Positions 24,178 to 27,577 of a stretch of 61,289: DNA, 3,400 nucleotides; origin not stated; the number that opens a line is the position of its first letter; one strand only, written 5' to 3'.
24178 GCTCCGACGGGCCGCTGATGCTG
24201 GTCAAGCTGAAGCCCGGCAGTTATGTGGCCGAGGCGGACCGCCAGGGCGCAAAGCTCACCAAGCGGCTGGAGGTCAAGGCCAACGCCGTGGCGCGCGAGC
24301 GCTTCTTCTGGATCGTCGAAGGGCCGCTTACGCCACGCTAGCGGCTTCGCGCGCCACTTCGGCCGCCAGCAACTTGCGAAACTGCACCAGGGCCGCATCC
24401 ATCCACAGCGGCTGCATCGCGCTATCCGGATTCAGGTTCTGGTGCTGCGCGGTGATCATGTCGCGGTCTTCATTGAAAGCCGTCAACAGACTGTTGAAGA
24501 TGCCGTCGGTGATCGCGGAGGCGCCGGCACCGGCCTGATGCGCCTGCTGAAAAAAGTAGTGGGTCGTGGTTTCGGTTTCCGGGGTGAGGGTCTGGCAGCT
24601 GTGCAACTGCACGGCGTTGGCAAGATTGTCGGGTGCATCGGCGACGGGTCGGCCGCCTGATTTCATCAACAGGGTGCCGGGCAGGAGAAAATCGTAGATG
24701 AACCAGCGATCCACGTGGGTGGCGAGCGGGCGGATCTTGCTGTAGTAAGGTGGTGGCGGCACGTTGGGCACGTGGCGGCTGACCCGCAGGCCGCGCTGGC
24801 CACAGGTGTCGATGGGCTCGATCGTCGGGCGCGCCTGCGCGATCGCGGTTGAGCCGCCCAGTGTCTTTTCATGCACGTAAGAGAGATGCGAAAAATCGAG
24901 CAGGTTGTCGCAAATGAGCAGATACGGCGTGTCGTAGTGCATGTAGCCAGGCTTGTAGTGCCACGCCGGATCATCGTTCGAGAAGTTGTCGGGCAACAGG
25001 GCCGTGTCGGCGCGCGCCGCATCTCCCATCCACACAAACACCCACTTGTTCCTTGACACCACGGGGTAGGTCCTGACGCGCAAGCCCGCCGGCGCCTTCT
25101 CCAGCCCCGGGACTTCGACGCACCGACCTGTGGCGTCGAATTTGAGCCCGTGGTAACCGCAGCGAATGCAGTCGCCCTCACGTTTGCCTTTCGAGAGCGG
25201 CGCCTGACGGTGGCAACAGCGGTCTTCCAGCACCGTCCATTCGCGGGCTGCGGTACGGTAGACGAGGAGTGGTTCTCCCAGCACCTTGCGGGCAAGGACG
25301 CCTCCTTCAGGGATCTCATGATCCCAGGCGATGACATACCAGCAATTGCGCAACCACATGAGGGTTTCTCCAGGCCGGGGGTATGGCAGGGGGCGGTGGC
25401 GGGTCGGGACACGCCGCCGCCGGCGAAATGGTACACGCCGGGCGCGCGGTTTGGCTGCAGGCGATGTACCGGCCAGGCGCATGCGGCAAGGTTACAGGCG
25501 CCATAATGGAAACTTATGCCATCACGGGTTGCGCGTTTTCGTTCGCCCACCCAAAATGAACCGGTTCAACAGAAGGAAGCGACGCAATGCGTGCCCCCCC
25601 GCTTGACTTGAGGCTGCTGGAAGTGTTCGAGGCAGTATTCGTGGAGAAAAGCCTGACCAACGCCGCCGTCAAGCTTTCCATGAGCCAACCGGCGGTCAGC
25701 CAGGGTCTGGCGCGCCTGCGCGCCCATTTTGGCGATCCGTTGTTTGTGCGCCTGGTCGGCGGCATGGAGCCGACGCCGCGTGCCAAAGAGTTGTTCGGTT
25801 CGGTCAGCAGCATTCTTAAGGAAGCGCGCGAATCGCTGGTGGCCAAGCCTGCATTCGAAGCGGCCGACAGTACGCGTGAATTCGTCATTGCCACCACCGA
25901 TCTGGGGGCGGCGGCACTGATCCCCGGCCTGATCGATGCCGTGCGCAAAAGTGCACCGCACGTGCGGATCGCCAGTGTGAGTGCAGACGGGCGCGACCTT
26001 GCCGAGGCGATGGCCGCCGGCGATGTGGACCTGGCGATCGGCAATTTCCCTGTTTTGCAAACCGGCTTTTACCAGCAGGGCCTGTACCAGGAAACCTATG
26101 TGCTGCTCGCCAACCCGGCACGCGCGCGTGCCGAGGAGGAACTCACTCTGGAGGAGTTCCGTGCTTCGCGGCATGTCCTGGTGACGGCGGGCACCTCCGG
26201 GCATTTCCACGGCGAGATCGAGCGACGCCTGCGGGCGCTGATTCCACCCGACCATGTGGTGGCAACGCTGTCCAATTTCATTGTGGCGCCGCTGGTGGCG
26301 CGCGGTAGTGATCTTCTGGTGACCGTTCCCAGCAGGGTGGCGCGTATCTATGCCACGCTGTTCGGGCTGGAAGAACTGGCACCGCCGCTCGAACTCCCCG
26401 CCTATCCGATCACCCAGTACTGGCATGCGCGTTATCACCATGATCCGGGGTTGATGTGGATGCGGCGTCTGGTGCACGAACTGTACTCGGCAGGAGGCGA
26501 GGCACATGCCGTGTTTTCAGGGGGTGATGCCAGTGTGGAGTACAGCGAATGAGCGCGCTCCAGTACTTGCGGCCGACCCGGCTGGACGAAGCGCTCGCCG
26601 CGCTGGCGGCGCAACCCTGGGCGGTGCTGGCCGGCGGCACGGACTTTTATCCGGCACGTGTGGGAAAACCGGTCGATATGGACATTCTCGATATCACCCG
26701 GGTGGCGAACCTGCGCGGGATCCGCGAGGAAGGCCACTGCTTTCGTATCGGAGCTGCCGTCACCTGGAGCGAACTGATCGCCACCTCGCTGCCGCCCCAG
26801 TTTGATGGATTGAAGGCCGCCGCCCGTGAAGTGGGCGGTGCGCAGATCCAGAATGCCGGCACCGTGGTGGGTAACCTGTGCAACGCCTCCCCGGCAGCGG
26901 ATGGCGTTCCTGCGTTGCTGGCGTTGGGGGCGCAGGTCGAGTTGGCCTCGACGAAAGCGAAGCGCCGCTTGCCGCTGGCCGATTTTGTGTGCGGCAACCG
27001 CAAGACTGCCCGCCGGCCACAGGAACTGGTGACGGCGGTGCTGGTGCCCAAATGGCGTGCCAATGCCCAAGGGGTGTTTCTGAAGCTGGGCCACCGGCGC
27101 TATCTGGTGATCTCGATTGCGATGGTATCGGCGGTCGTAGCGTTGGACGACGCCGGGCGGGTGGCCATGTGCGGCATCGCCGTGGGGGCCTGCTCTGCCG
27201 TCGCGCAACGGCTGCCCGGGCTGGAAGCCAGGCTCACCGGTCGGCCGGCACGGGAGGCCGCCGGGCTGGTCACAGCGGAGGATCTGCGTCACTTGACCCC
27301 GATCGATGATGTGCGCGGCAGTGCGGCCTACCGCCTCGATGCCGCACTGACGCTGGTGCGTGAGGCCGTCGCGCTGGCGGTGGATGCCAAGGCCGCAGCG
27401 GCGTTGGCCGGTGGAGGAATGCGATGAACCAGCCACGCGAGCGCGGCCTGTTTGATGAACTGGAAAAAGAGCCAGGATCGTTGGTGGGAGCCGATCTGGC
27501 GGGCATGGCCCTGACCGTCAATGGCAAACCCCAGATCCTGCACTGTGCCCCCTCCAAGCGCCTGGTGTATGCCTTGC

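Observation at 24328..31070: Candidate undescribed catabolic pathway: TsaM/VanA-like Rieske oxygenase with LysR, Mo-hydroxylase and SDR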

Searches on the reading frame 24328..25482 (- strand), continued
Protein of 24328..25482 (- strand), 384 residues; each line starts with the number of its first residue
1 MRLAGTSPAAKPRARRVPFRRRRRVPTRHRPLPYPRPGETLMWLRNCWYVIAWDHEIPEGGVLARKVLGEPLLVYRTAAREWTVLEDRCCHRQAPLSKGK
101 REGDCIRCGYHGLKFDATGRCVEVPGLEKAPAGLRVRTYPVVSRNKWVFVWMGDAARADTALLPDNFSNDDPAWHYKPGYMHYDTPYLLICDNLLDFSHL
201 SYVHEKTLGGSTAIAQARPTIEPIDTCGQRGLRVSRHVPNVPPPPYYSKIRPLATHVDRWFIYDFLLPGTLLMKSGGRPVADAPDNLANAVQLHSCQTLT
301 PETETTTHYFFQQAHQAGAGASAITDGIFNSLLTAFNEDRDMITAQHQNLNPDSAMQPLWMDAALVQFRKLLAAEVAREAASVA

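Call 75: search_protein_families(library=pfam, proteins=[L007:8318-9709:+, L007:11093-12142:+, L007:11105-12235:-, L007:14400-15638:-, L007:15368-16480:-, L007:5958-6890:+, L002:7962-9266:+, L002:8169-9863:-, L002:11667-12605:-, L002:13333-15129:+], max_evalue=0.00001)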
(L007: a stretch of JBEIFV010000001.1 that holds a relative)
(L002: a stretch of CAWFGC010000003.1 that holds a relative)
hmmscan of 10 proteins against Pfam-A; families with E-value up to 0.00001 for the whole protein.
L007:8318-9709:+ (463 aa): 3 families
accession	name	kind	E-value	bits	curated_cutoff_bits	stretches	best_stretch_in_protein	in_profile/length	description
PF00072.30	Response_reg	-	1.4e-25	90.1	30.2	1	45-157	1-111/111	Response regulator receiver domain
PF02518.31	HATPase_c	-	4.3e-22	79.1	26.4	1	344-452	2-108/111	Histidine kinase-, DNA gyrase B-, and HSP90-like ATPase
PF00512.31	HisKA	-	3.7e-11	43.4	26.9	1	241-301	8-65/66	His Kinase A (phospho-acceptor) domain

L007:11093-12142:+ (349 aa): 3 families
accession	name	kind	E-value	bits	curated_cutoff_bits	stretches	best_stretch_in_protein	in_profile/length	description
PF00107.32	ADH_zinc_N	-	6e-28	97.8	31.8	1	166-281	1-116/129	Zinc-binding dehydrogenase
PF13602.12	ADH_zinc_N_2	-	1.5e-15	58.7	27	1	214-345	15-134/134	Zinc-binding dehydrogenase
PF08240.17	ADH_N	-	3.2e-12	47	23.5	1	42-124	2-103/104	Alcohol dehydrogenase GroES-like domain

L007:11105-12235:- (376 aa): 0 families

L007:14400-15638:- (412 aa): 1 family
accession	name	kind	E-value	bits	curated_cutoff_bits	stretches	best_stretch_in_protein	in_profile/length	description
PF02653.21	BPD_transp_2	-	1.8e-37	129.4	26.8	1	116-393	2-269/269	Branched-chain amino acid transport system / permease component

L007:15368-16480:- (370 aa): 1 family
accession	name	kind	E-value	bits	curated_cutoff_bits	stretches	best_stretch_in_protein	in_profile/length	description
PF02653.21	BPD_transp_2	-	4.7e-34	118.2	26.8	1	92-358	3-269/269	Branched-chain amino acid transport system / permease component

L007:5958-6890:+ (310 aa): 0 families

L002:7962-9266:+ (434 aa): 0 families

L002:8169-9863:- (564 aa): 3 families
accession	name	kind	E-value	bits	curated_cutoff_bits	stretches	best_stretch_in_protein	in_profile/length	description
PF01494.25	FAD_binding_3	-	1e-61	209.5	22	1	35-372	3-344/349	FAD binding domain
PF01266.30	DAO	-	7e-08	32.8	27.9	0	36-71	2-37/353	FAD dependent oxidoreductase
PF07992.20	Pyr_redox_2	-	9.3e-08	32.3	26.1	0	35-71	2-39/291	Pyridine nucleotide-disulphide oxidoreductase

L002:11667-12605:- (312 aa): 1 family
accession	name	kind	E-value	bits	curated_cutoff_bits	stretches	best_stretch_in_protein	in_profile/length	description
PF00501.34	AMP-binding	-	1.7e-36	126.3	29.9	1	41-276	145-384/384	AMP-binding enzyme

L002:13333-15129:+ (598 aa): 2 families
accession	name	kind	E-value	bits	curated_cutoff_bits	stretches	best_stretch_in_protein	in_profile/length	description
PF00378.25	ECH_1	-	5.3e-20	72.3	27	1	92-281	17-196/251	Enoyl-CoA hydratase/isomerase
PF16113.10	ECH_2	-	7e-09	36.1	27.2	1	91-266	11-178/335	Enoyl-CoA hydratase/isomerase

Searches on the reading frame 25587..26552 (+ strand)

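Call 3: search_protein_families(library=pfam, proteins=[window:25587-26552:+])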
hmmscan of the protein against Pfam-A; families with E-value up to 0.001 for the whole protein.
window:25587-26552:+ (321 aa): 2 families
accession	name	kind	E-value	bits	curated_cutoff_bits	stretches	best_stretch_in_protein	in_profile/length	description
PF03466.25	LysR_substrate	-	1e-18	68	28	1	95-298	4-206/209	LysR substrate binding domain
PF00126.33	HTH_1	-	1.5e-17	63.7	26.6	1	8-66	1-59/60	Bacterial regulatory helix-turn-helix protein, lysR family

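Call 4: search_protein_families(library=ncbifam, proteins=[window:25587-26552:+])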
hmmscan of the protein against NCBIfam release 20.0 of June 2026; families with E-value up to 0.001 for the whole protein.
window:25587-26552:+ (321 aa): 45 families (the best 25 are shown)
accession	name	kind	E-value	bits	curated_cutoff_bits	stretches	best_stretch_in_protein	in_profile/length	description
NF050187.1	TransRegBsrAPseudo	equivalog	3.7e-54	183.9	480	1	6-297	8-296/298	LysR family transcriptional regulator BsrA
NF007063.1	PRK09508.1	equivalog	3.5e-38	131.6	262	1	6-299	15-304/307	transcriptional regulator LeuO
NF008554.1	PRK11482.1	equivalog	1.8e-29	102.7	277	1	6-265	29-281/317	YbeF family transcriptional regulator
NF045905.1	TransRegLelALeg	equivalog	2.1e-29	102.8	500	1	7-298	8-299/305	LysR family transcriptional regulator LelA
NF040786.1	LysR_Sec_metab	equivalog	1.2e-22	80.3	250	1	6-191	1-188/298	selenium metabolism-associated LysR family transcriptional regulator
NF047710.1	TransRegCitRGProt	equivalog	6.9e-22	78.1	400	1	6-275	10-275/295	DNA-binding transcriptional repressor CitR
NF007581.0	PRK10216.1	equivalog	1.3e-18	67.2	314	1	6-150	8-149/319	HTH-type transcriptional regulator YidZ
NF007667.0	PRK10341.1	equivalog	1.5e-17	63.6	308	1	11-253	12-252/312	transcriptional regulator TdcA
TIGR02424.1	TF_pcaQ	equivalog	5.1e-17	61.7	303.8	1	7-176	4-174/300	pca operon transcription factor PcaQ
NF008239.0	PRK11013.1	equivalog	1.7e-16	60.1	288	1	6-200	4-198/309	LysR family transcriptional regulator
TIGR03418.1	chol_sulf_TF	equivalog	2.2e-16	59.8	324.8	1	6-158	1-149/291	choline sulfate utilization transcriptional regulator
NF040889.1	trans_reg_YeiE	equivalog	2.1e-15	56.7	480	1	7-204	4-196/288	DNA-binding transcriptional regulator YeiE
NF008095.0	PRK10837.1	subfamily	1.1e-14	54.3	281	1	7-203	4-195/290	LysR family transcriptional regulator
NF053705.1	TransRegGltCGpos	equivalog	9.8e-12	44.7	350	1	7-202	2-198/300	glutamate biosynthesis transcriptional regulator GltC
NF008352.0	PRK11139.1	subfamily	1.1e-11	44.5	288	1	8-187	8-181/305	transcriptional regulator GcvA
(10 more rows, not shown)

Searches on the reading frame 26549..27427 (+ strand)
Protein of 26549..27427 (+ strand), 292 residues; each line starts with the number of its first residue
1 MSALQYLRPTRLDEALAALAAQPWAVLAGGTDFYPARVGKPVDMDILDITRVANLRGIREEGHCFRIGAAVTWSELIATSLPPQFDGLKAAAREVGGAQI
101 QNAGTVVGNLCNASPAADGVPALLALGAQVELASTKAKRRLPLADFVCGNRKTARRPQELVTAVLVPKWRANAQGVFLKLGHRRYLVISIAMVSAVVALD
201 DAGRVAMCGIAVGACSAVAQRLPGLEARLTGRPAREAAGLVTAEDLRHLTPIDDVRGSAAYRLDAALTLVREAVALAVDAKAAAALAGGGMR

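Call 3: search_protein_families(library=pfam, proteins=[window:26549-27427:+])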
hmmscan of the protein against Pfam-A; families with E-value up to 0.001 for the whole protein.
window:26549-27427:+ (292 aa): 2 families
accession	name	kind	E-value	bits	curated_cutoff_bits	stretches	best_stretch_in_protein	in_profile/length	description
PF00941.27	FAD_binding_5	-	5.3e-41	140.7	27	1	4-169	3-170/170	FAD binding domain in molybdopterin dehydrogenase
PF03450.22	CO_deh_flav_C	-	1.3e-11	45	25.5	1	179-274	4-99/102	CO dehydrogenase flavoprotein C-terminal domain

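Call 4: search_protein_families(library=ncbifam, proteins=[window:26549-27427:+])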
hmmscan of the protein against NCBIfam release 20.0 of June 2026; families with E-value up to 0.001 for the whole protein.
window:26549-27427:+ (292 aa): 7 families
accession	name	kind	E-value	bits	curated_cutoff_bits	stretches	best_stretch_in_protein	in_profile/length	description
TIGR02963.1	xanthine_xdhA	equivalog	1.6e-43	149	467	1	5-271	194-462/468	xanthine dehydrogenase small subunit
NF043083.1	XdhB_XDHase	equivalog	5.5e-43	147.1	310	1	5-280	6-286/289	xanthine dehydrogenase subunit XdhB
NF041019.1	glyceraldDH_beta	equivalog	8.1e-38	130.2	350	1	3-274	5-277/280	glyceraldehyde dehydrogenase subunit beta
NF007427.0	PRK09971.1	equivalog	4.6e-37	127.8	287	1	5-281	6-287/292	xanthine dehydrogenase FAD-binding subunit XdhB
TIGR03195.1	4hydrxCoA_B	equivalog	1.1e-23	83.9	404.55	2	2-112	3-116/321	4-hydroxybenzoyl-CoA reductase subunit beta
TIGR03199.1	pucC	equivalog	9.5e-22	77.5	306.05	1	9-237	1-228/264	xanthine dehydrogenase subunit C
TIGR03312.1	Se_sel_red_FAD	hypoth_equivalog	1.3e-10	40.9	241.5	1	5-270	3-243/257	molybdopterin-dependent oxidoreductase FAD-binding subunit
